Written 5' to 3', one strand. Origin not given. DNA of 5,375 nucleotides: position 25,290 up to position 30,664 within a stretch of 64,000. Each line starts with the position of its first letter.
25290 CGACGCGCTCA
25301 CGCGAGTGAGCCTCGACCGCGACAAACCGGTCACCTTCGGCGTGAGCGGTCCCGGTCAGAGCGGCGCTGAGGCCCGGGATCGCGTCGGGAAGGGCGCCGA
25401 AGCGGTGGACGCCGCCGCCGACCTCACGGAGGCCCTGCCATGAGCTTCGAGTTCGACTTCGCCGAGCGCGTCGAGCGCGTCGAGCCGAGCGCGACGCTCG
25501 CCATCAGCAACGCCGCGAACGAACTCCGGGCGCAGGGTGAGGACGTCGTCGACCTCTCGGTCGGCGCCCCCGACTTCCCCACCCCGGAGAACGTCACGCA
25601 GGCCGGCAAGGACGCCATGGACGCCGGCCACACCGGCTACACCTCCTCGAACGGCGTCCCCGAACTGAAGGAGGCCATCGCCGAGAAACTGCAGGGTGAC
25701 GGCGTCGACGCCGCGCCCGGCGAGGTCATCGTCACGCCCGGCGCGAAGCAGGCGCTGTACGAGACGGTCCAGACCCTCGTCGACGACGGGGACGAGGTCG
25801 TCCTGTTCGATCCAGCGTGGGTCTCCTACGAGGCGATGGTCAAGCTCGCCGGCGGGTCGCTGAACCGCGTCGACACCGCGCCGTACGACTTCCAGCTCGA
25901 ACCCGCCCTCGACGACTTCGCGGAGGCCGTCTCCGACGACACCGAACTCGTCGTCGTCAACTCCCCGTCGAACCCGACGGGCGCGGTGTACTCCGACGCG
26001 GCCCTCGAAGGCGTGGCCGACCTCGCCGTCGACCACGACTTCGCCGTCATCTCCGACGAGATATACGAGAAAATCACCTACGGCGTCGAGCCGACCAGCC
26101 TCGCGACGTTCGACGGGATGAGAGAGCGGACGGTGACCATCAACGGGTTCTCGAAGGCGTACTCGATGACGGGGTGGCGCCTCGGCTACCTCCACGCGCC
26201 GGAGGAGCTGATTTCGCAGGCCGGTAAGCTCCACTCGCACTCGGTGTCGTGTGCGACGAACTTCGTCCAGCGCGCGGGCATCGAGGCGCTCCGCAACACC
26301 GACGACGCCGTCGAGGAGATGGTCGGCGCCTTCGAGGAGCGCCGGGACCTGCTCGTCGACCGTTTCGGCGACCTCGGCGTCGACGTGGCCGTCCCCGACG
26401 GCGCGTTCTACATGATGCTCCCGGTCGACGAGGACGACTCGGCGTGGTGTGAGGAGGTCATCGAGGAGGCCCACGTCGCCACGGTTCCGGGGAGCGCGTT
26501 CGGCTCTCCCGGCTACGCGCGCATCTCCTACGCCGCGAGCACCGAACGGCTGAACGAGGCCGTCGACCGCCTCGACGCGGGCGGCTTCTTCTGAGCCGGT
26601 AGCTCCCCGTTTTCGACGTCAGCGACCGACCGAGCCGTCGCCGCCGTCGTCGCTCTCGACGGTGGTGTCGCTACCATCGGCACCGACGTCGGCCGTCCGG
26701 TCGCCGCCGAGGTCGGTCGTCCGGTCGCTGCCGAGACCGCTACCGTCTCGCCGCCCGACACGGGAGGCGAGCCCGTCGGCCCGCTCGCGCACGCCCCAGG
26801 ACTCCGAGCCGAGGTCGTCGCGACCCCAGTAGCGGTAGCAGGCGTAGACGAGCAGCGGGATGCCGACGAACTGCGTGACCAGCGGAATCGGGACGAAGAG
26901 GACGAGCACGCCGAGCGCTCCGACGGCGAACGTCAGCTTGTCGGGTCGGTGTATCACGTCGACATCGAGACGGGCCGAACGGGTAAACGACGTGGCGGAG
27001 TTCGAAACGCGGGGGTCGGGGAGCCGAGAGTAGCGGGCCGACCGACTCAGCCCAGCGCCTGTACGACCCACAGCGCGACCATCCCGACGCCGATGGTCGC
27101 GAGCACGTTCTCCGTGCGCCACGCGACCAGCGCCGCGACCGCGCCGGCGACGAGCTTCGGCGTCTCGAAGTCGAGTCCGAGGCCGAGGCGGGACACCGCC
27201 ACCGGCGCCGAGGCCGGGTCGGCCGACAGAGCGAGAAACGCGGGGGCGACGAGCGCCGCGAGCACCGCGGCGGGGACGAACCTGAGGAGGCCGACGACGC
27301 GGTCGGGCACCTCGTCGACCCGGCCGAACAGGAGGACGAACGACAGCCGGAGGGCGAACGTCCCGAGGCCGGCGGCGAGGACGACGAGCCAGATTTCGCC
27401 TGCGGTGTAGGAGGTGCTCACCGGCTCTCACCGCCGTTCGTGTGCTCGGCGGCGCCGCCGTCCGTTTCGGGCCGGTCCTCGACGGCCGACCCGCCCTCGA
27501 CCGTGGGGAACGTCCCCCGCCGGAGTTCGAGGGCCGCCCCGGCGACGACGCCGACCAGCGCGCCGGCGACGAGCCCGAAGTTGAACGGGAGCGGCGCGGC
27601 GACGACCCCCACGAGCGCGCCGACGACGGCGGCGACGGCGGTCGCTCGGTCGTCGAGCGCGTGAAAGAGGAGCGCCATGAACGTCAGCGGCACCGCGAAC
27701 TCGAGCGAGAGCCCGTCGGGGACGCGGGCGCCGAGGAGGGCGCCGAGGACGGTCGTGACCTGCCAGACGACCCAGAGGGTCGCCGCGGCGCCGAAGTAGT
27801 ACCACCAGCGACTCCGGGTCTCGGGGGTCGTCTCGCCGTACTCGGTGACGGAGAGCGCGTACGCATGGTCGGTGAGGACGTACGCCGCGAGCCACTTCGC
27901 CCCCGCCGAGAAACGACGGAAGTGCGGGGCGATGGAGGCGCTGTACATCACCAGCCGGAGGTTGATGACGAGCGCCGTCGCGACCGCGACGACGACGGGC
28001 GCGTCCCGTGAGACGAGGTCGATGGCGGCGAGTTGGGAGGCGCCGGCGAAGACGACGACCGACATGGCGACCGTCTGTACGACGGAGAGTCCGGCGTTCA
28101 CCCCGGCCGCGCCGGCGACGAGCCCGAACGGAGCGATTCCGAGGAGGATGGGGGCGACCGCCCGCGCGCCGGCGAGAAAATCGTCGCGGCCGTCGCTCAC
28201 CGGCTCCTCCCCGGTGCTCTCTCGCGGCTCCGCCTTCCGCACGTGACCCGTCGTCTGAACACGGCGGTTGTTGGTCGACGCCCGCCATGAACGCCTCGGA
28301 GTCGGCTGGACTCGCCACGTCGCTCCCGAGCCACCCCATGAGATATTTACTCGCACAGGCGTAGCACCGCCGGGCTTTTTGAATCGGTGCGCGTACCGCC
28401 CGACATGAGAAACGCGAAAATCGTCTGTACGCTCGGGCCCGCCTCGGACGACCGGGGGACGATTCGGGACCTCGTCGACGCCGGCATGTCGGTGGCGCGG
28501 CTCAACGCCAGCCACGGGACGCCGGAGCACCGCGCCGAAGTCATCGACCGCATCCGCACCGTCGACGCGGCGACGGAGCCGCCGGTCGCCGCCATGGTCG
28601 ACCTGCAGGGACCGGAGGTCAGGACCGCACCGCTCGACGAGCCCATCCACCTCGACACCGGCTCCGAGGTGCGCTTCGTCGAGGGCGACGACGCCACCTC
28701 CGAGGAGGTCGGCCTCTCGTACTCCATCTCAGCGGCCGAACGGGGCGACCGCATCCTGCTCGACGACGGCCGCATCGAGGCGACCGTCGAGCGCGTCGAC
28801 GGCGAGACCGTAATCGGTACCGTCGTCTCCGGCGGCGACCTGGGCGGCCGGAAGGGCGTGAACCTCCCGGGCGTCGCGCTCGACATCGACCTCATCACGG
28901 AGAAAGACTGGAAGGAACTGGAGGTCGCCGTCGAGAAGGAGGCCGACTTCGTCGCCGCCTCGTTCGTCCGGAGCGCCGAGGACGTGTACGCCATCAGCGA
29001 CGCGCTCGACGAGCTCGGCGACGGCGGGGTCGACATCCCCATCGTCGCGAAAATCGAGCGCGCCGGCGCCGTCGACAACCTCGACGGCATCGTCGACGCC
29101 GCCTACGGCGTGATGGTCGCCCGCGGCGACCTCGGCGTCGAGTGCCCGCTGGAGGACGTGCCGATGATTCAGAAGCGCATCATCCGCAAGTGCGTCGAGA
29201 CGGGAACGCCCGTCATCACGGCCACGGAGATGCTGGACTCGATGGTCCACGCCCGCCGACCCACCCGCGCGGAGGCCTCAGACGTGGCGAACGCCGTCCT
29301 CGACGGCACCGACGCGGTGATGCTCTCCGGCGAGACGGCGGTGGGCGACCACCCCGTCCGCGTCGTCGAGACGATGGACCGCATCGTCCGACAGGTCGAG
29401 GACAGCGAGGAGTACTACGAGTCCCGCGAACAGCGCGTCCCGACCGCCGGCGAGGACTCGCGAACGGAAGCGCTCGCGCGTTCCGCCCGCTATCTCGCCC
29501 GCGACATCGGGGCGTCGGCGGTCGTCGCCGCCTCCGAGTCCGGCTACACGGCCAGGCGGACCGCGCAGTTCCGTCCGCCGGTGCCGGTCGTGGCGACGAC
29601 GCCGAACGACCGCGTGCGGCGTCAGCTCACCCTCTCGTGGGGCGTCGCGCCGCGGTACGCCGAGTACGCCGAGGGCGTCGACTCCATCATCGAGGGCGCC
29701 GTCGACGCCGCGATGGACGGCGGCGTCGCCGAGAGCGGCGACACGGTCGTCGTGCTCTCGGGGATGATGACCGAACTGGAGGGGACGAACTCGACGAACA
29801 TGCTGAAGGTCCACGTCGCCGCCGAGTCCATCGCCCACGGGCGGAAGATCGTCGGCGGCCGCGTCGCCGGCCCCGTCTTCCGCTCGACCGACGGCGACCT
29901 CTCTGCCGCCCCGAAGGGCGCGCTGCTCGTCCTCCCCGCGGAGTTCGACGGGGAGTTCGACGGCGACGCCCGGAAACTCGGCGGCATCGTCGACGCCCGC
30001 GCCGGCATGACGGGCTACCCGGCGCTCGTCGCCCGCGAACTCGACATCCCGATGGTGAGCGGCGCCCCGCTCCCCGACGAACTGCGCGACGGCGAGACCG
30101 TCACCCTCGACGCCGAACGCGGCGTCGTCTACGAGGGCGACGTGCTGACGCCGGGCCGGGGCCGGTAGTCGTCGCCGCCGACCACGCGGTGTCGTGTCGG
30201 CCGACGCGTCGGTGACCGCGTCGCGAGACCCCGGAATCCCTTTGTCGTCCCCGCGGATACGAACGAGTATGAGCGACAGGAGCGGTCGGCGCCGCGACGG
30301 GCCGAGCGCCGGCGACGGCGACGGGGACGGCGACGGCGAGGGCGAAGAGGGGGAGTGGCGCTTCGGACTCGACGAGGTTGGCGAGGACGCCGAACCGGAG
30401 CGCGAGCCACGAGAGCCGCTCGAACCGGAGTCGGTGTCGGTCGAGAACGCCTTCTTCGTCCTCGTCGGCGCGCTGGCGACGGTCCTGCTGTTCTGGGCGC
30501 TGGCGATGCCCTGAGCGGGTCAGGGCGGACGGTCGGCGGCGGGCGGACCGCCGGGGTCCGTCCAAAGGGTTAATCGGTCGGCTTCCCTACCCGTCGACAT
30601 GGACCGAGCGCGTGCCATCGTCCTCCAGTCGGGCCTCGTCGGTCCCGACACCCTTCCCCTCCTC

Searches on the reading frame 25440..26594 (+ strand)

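Call 66: search_protein_families(library=pfam, proteins=[window:25440-26594:+], max_evalue=0.001)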
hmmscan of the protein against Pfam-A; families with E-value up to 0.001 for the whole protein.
window:25440-26594:+ (384 aa): 2 families
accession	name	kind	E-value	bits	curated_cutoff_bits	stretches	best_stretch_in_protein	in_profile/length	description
PF00155.27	Aminotran_1_2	-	5.2e-70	236.9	19.7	1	35-378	2-361/361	Aminotransferase class I and II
PF01053.26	Cys_Met_Meta_PP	-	0.0002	20.5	27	1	98-207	72-174/381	Cys/Met metabolism PLP-dependent enzyme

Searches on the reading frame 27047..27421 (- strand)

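Call 66: search_protein_families(library=pfam, proteins=[window:27047-27421:-], max_evalue=0.001)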
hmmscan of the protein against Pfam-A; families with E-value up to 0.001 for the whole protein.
window:27047-27421:- (124 aa): 1 family
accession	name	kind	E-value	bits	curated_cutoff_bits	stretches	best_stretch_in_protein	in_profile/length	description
PF05437.17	AzlD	-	7.2e-20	71.4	23.7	1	10-120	1-98/99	Branched-chain amino acid transport protein (AzlD)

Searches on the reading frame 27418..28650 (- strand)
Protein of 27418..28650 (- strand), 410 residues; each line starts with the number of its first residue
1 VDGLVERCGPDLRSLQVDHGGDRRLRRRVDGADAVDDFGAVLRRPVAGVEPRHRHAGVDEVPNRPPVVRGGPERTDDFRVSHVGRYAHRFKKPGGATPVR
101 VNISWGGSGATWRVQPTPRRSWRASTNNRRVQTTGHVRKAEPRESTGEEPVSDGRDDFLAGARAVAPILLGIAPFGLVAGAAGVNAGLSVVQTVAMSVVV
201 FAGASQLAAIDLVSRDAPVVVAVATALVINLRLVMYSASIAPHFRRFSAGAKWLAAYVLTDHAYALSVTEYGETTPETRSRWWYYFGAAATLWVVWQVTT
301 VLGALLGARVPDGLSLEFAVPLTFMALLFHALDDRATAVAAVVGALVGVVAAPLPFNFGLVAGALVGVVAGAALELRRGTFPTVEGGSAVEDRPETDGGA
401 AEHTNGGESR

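Call 66: search_protein_families(library=pfam, proteins=[window:27418-28650:-], max_evalue=0.001)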
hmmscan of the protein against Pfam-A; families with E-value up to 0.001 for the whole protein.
window:27418-28650:- (410 aa): 1 family
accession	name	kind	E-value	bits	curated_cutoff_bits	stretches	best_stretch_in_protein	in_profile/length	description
PF03591.19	AzlC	-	3.5e-39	134.8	32.1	1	167-308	1-135/137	AzlC protein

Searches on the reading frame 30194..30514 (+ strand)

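Call 31: search_protein_families(library=pfam, proteins=[window:30194-30514:+], max_evalue=0.01)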
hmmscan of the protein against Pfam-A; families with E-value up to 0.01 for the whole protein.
window:30194-30514:+ (106 aa): 1 family
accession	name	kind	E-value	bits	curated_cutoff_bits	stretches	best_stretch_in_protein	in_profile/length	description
PF23994.1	DUF7312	-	1.2e-20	74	27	1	52-102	1-55/56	Domain of unknown function (DUF7312)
